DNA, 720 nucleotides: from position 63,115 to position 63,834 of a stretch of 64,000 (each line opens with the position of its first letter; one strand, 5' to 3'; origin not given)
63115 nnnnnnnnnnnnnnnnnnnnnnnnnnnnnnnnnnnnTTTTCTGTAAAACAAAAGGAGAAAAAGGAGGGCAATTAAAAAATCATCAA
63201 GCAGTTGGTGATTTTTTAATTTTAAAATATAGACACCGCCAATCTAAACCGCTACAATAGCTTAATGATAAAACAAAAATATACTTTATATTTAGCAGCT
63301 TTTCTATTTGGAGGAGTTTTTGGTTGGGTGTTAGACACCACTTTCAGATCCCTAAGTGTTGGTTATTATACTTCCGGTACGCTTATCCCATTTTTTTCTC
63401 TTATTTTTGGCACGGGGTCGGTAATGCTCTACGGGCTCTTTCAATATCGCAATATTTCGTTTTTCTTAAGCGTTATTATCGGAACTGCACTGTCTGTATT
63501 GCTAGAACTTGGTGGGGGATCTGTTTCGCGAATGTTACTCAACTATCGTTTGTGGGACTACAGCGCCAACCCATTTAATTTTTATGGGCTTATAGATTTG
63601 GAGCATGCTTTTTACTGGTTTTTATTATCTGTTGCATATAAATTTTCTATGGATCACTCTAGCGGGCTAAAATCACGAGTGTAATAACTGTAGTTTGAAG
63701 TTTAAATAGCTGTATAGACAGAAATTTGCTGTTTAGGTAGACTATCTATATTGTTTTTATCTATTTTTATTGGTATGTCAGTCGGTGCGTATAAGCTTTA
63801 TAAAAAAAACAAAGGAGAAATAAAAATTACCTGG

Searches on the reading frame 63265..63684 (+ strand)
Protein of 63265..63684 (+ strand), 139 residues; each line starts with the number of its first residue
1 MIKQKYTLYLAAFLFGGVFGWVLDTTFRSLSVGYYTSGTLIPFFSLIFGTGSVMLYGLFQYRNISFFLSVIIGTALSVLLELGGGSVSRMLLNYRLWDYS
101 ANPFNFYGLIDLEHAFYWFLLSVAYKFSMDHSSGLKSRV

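Call 83: search_protein_families(library=pfam, proteins=[window:63265-63684:+], max_evalue=0.001)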
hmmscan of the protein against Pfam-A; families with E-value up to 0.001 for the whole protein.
window:63265-63684:+ (139 aa): 1 family
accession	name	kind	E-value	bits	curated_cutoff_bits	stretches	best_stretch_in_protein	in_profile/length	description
PF06541.16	ABC_trans_CmpB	-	9.3e-18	65.3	25.9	1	12-125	2-112/151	Putative ABC-transporter type IV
